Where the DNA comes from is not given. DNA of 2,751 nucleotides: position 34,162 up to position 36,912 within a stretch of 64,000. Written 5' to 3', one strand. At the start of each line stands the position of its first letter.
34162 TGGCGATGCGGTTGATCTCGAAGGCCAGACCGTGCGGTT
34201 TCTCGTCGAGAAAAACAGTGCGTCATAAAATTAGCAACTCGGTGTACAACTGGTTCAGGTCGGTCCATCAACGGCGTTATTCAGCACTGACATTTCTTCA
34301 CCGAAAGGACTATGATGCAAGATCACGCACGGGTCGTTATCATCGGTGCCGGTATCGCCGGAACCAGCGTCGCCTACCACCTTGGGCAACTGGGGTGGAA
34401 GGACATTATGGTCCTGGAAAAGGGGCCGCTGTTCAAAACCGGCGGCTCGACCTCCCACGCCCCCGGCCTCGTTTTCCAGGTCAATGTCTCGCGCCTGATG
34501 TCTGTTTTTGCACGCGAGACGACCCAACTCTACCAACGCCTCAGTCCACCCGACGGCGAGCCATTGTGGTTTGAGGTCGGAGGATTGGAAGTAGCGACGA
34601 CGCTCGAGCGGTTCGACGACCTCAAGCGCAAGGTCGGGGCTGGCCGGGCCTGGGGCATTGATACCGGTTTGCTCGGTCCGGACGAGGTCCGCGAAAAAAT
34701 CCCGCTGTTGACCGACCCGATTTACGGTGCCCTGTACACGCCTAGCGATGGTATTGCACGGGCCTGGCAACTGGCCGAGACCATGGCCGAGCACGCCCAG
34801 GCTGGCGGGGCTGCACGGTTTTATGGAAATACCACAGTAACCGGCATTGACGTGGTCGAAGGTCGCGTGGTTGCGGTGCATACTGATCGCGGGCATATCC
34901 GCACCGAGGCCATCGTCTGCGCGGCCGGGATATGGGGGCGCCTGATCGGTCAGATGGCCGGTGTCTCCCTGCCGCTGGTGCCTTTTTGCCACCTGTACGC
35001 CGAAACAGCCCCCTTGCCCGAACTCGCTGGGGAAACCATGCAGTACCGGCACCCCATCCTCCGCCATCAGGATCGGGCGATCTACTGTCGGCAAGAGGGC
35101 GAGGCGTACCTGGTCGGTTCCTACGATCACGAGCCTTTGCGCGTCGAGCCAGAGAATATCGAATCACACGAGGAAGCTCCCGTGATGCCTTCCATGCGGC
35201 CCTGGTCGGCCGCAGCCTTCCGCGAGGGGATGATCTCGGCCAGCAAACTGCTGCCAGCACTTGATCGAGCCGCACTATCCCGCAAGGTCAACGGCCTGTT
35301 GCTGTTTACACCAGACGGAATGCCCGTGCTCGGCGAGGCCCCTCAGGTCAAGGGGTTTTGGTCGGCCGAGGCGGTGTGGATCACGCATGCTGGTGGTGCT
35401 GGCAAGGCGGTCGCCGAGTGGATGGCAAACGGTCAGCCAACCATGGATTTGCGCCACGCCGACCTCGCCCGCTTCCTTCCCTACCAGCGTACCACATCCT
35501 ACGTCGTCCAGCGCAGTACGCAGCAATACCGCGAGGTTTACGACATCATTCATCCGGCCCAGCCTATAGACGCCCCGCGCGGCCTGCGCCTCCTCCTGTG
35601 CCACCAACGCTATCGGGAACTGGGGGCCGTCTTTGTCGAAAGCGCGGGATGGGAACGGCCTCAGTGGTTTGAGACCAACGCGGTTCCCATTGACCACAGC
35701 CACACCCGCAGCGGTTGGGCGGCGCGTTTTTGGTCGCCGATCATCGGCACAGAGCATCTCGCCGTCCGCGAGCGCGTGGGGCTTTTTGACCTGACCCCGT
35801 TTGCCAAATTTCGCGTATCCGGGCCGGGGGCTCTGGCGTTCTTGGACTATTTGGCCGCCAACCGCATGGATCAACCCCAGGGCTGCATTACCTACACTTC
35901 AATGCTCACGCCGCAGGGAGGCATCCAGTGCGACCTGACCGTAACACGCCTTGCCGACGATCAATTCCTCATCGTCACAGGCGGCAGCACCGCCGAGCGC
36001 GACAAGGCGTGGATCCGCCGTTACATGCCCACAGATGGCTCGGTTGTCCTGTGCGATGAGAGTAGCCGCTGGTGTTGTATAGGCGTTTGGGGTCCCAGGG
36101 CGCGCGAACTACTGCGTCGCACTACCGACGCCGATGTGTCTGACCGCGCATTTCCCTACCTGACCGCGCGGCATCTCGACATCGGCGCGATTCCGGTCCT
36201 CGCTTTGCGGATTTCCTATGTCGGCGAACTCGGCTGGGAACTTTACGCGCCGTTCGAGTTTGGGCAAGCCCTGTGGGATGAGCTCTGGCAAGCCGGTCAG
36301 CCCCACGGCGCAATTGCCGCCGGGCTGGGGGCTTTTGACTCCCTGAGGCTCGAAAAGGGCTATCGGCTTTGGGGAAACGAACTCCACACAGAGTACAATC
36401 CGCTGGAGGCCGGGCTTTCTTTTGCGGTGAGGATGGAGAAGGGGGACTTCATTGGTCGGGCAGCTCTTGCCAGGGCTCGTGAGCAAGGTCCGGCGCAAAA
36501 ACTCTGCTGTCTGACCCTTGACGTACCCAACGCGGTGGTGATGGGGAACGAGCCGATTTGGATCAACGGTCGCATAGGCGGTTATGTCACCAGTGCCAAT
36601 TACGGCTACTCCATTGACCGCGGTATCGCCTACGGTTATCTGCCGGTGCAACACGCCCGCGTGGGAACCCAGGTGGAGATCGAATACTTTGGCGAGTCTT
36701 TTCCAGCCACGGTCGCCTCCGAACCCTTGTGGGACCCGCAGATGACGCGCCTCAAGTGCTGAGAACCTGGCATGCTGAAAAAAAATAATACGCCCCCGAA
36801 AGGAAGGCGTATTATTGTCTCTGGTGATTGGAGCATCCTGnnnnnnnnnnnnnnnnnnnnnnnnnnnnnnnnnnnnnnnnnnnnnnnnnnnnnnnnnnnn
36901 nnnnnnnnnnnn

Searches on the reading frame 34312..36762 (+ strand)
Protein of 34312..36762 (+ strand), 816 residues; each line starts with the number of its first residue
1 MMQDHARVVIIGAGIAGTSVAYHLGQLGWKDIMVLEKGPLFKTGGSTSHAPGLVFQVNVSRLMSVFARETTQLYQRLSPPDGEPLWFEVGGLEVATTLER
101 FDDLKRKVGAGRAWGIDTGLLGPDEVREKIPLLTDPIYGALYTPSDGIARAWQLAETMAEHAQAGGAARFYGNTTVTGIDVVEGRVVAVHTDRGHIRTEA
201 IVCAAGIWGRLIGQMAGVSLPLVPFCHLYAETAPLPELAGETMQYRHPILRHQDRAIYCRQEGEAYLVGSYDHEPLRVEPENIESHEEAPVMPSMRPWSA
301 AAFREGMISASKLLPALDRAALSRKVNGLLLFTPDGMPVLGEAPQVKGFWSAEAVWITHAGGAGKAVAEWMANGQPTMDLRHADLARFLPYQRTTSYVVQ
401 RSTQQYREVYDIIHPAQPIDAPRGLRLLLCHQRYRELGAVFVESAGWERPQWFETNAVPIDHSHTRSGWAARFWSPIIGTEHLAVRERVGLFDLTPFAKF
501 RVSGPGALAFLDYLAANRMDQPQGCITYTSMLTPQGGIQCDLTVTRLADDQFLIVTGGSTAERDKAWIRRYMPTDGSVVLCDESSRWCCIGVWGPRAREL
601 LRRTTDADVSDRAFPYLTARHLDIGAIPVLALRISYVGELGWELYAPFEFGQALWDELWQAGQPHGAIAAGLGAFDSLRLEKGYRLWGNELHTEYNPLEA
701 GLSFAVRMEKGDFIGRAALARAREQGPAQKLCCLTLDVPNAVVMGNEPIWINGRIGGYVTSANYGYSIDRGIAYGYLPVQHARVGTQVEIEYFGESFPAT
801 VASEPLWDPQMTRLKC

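Call 36: search_protein_families(library=pfam, max_evalue=0.00001, proteins=[window:34312-36762:+])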
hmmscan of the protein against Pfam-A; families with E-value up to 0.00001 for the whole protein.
window:34312-36762:+ (816 aa): 4 families
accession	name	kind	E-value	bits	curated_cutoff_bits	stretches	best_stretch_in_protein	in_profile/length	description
PF01571.26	GCV_T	-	1.4e-84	283.8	25.6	1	431-704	2-254/255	Aminomethyltransferase folate-binding domain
PF01266.30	DAO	-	1.1e-54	186.8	27.9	1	7-370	1-353/353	FAD dependent oxidoreductase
PF08669.17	GCV_T_C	-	1.7e-21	76.3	25.9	1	730-808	2-80/80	Glycine cleavage T-protein C-terminal barrel domain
PF16350.10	FAO_M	-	7.8e-18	64.8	27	1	373-426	1-54/56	FAD dependent oxidoreductase central domain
